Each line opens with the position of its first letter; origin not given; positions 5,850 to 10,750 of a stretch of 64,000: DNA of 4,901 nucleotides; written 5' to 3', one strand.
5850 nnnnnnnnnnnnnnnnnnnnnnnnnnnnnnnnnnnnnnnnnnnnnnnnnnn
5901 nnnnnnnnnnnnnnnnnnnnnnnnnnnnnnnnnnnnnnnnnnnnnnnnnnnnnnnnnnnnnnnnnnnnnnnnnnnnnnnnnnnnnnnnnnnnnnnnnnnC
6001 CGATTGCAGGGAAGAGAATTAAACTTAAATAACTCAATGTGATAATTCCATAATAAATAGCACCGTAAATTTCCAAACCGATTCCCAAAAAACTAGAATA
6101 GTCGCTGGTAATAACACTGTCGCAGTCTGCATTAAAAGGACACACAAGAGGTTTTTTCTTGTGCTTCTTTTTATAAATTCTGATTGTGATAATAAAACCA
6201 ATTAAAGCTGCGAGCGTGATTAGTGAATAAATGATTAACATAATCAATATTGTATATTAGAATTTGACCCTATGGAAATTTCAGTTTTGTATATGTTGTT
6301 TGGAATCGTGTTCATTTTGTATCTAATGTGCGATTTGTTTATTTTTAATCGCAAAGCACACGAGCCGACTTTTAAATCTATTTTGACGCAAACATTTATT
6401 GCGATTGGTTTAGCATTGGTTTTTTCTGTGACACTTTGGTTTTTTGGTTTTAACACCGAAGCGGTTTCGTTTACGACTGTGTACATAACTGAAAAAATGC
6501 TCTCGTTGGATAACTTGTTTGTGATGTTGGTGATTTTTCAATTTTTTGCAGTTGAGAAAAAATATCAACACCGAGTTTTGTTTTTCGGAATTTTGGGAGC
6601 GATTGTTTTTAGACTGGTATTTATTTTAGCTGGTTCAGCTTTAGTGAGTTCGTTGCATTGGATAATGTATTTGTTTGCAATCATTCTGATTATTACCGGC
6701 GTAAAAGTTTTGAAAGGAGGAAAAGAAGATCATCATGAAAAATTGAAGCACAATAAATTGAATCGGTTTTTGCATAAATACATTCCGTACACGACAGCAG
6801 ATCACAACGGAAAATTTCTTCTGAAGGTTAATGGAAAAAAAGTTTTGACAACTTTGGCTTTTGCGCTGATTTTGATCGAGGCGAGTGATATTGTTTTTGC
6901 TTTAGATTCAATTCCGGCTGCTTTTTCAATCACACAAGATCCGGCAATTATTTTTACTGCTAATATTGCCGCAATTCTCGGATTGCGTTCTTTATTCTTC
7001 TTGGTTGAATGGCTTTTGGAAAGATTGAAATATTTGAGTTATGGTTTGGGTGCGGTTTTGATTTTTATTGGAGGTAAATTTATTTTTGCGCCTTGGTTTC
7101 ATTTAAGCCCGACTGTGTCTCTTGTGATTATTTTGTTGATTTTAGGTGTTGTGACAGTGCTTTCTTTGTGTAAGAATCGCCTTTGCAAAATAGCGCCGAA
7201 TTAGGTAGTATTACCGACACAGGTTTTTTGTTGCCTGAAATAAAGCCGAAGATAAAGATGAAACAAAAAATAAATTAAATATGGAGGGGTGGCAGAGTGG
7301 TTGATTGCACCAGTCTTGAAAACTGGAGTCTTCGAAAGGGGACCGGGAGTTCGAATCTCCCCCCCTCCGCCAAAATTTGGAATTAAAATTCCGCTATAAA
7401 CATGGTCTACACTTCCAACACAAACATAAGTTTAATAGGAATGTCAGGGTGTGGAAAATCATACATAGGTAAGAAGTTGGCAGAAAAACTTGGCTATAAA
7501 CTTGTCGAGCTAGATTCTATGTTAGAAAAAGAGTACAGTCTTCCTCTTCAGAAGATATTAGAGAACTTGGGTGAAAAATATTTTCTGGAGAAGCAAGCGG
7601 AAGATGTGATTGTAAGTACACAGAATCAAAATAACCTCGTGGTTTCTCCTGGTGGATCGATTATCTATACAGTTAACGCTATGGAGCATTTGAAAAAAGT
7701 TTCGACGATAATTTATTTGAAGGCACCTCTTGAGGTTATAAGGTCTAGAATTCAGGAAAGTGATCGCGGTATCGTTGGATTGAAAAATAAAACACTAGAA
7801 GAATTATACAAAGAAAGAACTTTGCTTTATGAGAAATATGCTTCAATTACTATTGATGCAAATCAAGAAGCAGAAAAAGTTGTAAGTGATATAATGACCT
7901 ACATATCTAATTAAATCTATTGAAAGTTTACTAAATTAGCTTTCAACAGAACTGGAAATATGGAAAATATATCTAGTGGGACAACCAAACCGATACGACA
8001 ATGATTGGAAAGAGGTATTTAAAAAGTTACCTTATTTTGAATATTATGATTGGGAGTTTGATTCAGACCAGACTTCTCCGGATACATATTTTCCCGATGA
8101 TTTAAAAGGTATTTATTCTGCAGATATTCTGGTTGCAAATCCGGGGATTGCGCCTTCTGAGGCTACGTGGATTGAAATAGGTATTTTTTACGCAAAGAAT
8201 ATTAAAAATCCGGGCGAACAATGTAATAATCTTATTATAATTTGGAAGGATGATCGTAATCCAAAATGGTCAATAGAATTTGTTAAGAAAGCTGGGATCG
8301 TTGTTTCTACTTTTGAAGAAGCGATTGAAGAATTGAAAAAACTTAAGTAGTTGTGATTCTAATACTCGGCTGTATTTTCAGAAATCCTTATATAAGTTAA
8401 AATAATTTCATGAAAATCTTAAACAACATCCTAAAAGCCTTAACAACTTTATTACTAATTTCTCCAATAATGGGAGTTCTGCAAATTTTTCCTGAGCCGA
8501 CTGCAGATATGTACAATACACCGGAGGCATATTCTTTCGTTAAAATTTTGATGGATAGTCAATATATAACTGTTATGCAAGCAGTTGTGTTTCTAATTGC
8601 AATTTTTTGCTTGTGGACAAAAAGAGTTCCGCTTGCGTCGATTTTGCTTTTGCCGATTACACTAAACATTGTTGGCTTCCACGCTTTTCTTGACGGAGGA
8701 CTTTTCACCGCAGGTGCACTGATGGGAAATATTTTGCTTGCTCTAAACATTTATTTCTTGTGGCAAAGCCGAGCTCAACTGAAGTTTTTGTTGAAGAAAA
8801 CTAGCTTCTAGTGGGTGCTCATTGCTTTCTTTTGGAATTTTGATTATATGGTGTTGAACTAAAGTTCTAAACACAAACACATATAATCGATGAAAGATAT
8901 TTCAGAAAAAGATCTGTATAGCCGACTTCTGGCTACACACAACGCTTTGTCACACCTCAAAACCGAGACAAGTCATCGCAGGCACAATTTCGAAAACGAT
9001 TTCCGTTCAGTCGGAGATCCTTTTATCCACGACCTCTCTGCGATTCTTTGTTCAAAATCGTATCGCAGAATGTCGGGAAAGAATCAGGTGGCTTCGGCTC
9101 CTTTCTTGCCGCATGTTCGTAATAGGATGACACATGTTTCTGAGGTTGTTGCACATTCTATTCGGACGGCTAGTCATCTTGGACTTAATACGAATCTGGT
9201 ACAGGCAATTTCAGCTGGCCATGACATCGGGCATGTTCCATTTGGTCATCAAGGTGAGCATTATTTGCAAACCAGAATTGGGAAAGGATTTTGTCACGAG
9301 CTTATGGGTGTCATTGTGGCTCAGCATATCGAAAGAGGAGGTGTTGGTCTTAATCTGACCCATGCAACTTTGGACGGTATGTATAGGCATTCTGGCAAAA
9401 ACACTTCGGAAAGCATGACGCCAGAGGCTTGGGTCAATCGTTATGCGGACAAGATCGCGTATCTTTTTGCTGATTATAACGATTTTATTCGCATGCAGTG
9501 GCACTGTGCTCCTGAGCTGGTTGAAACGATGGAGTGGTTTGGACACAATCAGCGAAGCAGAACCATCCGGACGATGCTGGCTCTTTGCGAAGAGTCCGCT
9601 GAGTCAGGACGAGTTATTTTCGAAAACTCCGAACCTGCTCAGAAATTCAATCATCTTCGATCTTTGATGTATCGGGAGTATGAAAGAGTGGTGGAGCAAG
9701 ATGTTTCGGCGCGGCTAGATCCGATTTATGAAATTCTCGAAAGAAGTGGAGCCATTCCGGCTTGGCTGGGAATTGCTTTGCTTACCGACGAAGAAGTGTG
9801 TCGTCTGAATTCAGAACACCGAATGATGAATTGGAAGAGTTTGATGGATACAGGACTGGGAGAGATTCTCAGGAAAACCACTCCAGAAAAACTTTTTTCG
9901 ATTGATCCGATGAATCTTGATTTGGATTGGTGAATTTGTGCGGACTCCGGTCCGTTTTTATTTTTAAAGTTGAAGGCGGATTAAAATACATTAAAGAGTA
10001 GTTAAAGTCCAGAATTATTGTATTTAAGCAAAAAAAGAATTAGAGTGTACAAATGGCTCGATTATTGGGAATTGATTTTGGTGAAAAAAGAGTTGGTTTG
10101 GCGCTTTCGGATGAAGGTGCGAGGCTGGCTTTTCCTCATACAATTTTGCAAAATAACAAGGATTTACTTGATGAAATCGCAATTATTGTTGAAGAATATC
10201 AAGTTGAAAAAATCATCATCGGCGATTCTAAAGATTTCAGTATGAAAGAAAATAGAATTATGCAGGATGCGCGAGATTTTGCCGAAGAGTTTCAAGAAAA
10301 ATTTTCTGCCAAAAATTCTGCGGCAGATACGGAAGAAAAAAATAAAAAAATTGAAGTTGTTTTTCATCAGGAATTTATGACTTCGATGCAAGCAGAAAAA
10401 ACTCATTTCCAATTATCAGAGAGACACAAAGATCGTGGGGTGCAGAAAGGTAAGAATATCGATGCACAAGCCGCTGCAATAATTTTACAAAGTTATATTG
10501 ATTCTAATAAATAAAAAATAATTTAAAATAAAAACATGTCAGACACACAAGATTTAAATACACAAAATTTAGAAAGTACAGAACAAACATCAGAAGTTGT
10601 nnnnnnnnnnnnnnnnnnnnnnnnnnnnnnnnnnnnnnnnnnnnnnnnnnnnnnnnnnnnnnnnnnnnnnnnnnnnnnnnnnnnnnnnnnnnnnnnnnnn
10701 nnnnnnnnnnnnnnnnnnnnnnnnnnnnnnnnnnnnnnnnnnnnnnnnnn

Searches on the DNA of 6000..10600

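Call 80: search_rna_families(source=window, start=6000, end=10600, threshold=evalue, max_evalue=0.1)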
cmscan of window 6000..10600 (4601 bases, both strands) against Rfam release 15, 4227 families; matches with E-value up to 0.1: 2.
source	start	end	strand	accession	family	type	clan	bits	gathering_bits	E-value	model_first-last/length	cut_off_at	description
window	7283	7369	+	RF00005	tRNA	Gene; tRNA;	CL00001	61.2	29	6.1e-12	1-71/71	no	tRNA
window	7274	7457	+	RF02223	sX4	Gene; sRNA;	-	23.5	70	0.059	1-167/167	no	Proteobacterial sRNA sX4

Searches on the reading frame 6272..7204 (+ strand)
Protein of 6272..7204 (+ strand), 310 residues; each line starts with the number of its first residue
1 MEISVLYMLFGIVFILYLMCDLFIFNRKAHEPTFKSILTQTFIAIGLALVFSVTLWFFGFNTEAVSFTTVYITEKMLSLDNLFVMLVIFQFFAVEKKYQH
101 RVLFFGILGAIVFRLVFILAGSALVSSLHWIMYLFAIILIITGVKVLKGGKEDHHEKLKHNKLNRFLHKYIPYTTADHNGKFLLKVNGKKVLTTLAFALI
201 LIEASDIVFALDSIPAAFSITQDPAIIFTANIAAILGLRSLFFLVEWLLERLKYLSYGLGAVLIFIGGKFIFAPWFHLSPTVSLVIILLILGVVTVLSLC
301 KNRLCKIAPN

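Call 4: search_protein_families(library=pfam, proteins=[window:6272-7204:+], max_evalue=0.01)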
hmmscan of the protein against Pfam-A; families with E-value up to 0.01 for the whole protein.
window:6272-7204:+ (310 aa): 1 family
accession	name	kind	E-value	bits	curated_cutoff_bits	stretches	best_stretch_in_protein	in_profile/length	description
PF03741.22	TerC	-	1.2e-46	159.2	27.8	1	69-272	2-176/178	Integral membrane protein TerC family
